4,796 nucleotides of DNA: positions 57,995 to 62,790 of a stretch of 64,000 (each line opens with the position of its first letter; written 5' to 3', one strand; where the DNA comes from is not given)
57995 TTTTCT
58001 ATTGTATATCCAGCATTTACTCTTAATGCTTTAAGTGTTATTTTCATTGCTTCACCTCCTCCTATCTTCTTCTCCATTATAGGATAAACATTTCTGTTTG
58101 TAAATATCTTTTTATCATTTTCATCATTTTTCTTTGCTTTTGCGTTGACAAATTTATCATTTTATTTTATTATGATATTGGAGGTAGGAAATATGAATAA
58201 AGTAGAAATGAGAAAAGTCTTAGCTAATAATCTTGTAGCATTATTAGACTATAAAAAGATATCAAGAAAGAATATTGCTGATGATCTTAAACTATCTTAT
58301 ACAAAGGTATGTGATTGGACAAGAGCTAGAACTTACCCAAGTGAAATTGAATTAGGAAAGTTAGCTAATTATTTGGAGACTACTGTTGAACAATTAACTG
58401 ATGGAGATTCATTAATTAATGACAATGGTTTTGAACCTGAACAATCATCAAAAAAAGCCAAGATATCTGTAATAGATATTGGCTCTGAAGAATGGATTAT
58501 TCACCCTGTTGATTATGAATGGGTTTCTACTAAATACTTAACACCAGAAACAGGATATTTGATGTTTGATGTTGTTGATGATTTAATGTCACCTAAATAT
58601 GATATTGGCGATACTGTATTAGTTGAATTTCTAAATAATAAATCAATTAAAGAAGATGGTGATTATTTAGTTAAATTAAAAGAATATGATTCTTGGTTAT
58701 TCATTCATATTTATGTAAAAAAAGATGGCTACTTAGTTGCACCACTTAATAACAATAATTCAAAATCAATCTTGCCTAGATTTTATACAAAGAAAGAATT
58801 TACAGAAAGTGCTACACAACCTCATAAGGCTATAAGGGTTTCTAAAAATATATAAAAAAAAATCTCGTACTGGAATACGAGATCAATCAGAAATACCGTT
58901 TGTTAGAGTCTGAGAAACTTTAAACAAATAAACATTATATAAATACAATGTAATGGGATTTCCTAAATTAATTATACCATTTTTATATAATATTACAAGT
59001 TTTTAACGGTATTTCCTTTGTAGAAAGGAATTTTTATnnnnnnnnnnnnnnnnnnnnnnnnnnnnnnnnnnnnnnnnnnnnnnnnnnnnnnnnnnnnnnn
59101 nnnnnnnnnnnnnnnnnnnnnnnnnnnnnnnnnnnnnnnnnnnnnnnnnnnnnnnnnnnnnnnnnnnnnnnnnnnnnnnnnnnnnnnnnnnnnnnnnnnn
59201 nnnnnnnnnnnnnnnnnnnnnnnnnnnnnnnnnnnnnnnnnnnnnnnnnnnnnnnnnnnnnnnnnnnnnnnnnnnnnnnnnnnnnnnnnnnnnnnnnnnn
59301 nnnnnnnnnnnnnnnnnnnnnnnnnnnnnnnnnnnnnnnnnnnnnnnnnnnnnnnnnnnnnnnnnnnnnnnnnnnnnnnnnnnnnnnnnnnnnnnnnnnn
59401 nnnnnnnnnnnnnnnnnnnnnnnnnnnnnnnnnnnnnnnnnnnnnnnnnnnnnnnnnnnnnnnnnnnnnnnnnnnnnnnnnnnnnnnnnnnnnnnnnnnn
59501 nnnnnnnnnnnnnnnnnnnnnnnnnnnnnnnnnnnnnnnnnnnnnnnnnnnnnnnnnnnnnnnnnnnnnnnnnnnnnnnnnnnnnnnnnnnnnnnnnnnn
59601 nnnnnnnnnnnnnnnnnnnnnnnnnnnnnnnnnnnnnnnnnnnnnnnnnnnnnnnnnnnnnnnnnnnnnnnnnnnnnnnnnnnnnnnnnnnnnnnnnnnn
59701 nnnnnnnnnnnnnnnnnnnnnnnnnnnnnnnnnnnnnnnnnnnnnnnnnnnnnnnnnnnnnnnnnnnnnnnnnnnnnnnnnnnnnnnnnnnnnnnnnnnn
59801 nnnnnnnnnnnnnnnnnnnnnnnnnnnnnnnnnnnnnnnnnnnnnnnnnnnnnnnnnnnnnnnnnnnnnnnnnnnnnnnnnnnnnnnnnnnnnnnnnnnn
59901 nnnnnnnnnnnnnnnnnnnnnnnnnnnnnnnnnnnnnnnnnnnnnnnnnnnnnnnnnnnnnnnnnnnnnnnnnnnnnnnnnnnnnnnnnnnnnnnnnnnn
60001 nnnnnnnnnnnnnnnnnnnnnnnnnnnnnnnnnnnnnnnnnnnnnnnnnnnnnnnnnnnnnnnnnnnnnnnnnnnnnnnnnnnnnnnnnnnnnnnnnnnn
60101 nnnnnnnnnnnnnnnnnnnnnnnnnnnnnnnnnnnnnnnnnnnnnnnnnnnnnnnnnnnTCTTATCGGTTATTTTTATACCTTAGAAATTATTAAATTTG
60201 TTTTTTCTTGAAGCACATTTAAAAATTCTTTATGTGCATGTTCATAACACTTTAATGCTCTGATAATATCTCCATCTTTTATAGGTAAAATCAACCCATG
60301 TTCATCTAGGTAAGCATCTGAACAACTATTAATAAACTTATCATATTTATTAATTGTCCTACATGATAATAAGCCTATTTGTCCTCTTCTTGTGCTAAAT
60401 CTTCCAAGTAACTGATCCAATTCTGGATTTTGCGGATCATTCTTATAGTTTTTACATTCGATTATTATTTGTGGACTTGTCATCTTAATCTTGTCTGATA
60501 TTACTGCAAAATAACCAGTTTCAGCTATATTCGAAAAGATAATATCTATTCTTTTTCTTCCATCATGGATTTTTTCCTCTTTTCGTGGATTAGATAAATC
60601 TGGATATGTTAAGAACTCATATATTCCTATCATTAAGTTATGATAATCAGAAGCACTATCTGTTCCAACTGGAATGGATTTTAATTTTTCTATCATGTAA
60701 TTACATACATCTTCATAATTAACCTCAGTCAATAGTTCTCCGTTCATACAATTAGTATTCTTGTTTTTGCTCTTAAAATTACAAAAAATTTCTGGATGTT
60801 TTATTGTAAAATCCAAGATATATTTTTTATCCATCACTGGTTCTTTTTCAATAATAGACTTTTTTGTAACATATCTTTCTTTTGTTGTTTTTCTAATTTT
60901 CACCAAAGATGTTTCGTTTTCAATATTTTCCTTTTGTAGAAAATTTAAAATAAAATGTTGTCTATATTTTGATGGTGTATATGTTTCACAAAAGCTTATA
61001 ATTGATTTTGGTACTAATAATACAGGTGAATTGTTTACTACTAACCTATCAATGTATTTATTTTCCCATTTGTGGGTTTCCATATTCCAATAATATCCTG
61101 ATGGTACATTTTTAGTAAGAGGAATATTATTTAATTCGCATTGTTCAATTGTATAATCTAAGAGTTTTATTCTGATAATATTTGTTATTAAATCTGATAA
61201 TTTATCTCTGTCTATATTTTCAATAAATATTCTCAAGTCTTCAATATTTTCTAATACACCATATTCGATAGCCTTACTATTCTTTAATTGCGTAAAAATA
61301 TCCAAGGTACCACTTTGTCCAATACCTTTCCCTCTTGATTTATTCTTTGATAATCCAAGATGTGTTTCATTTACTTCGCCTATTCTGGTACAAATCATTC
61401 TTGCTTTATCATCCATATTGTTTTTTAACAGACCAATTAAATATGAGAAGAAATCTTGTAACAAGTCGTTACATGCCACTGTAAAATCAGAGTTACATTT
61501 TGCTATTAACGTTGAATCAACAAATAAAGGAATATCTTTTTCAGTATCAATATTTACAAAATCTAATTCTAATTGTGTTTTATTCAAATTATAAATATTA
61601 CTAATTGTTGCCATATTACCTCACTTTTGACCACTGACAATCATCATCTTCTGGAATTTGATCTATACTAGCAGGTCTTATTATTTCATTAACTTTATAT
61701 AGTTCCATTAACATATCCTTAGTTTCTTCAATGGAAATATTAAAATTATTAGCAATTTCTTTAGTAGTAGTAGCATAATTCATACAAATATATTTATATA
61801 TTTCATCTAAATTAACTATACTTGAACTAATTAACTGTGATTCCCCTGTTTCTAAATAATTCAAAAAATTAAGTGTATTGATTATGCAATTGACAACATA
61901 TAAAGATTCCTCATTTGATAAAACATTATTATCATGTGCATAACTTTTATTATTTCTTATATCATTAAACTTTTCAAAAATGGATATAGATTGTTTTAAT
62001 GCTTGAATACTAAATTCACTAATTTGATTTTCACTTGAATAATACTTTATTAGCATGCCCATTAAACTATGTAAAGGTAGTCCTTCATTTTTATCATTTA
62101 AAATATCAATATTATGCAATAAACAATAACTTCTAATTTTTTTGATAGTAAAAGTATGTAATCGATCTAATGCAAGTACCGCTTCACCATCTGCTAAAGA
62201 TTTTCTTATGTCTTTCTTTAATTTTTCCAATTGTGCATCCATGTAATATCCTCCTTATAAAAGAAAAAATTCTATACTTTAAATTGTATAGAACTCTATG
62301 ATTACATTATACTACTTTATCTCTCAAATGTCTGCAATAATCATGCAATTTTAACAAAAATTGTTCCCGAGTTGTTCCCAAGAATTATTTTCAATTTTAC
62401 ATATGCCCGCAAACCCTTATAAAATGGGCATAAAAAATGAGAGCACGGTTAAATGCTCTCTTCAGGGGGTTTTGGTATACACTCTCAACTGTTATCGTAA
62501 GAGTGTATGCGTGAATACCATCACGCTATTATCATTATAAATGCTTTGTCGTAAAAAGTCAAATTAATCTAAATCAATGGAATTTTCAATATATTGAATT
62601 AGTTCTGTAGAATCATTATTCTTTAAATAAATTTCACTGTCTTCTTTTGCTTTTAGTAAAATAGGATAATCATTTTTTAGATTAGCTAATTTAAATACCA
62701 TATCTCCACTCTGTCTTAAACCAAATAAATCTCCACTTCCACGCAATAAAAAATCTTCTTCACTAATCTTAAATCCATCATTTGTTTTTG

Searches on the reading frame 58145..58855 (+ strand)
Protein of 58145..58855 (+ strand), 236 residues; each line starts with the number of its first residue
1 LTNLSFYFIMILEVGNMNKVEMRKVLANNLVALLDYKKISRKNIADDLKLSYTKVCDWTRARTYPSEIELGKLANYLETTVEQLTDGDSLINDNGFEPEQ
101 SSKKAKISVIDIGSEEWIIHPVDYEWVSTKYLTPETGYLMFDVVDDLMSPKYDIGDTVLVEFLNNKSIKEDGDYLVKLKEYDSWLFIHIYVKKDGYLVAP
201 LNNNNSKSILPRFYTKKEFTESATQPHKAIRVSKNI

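Call 7: search_protein_families(library=pfam, proteins=[window:58145-58855:+], max_evalue=0.01)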
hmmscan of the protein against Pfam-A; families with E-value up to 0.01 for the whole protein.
window:58145-58855:+ (236 aa): 1 family
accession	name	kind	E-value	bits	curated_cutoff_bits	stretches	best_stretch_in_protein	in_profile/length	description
PF00717.28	Peptidase_S24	-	0.0026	17.9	23.3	1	121-211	18-104/116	Peptidase S24-like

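Call 15: search_protein_families(library=phrogs, proteins=[window:58145-58855:+], max_evalue=0.01)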
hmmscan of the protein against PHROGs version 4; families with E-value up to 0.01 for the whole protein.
window:58145-58855:+ (236 aa): 4 families
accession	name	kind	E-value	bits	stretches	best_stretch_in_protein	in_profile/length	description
phrog_4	-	transcription regulation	7.9e-15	55.7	1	16-204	124-314/400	transcriptional repressor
phrog_2967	-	transcription regulation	1.2e-06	29.2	1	17-89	2-74/225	transcriptional regulator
phrog_8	-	transcription regulation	6.6e-06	26.8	1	8-101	60-150/346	transcriptional regulator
phrog_3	-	transcription regulation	4.8e-05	24.3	1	16-117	79-178/430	transcriptional repressor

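Call 47: search_solved_structures(query=window:58145-58855:+, max_evalue=10, show_alignments=3)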
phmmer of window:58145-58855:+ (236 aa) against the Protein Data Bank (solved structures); distinct sequences matched with E-value up to 10: 3.
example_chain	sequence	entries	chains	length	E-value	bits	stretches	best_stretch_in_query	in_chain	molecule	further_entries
8rza_A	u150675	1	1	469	0.48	13.3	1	170-206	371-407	Probable ribonuclease FAU-1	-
8wo8_A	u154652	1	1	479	0.5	13.2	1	170-206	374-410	Probable ribonuclease FAU-1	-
1utx_A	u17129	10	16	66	0.99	12.3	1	26-84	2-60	CYLR2 | cytolysin regulator 2 | PUTATIVE TRANSCRIPTION REGULATOR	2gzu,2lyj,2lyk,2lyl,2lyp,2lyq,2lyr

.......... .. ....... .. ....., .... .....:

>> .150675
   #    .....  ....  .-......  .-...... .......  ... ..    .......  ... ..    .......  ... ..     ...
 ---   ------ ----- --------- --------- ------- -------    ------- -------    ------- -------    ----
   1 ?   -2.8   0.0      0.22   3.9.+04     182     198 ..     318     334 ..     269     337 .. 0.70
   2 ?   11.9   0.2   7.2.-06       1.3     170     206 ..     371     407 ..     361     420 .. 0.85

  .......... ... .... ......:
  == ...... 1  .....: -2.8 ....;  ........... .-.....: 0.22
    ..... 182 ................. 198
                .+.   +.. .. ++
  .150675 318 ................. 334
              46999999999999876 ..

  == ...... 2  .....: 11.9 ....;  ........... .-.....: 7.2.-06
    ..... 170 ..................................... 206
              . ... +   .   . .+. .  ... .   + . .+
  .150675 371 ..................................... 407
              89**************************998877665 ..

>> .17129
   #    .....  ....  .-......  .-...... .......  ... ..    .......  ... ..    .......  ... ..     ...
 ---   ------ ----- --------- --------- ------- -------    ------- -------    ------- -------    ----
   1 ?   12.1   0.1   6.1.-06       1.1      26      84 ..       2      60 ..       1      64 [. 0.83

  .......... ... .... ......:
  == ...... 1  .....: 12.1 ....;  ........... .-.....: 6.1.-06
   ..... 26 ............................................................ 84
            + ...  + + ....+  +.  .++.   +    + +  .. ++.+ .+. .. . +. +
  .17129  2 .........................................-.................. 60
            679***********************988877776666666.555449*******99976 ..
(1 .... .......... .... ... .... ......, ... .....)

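Call 69: find_related_loci(query=window:58193-58855:+, collection=viral_contigs, flank=10000)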
Query window:58193-58855:+ (220 aa) in viral_contigs; peptide patterns used: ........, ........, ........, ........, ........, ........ (x = any residue, [..] = any of these).
27 stretches matched a pattern, but none encodes a relative of the query by tblastn (E <= 1e-3).

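Call 70: search_protein_families(library=ncbifam, proteins=[window:58193-58855:+], max_evalue=0.1)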
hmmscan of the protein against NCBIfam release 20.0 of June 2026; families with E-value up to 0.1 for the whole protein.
window:58193-58855:+ (220 aa): 2 families
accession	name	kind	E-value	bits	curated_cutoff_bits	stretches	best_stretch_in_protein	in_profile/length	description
NF010465.0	PRK13890.1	equivalog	0.0023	18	96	1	8-71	4-67/121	conjugal transfer protein TrbA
NF041951.1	phage_RstR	subfamily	0.029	14.6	80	1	11-70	4-63/108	RstR family transcriptional repressor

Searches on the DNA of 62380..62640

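Call 38: search_rna_families(source=window, start=62380, end=62640, threshold=evalue, max_evalue=10)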
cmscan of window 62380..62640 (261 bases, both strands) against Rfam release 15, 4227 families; matches with E-value up to 10: 3.
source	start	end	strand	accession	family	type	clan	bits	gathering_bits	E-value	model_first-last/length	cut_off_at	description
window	62616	62640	-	RF01711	Lnt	Cis-reg;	-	16.9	55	3.7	37-63/63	5'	Lnt RNA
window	62397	62437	+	RF01751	potC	Cis-reg;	-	16.5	44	1.2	1-70/70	no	potC RNA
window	62572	62617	-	RF01177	snR67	Gene; snRNA; snoRNA; CD-box;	CL00053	10.4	55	9.5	44-83/83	no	Small nucleolar RNA snR67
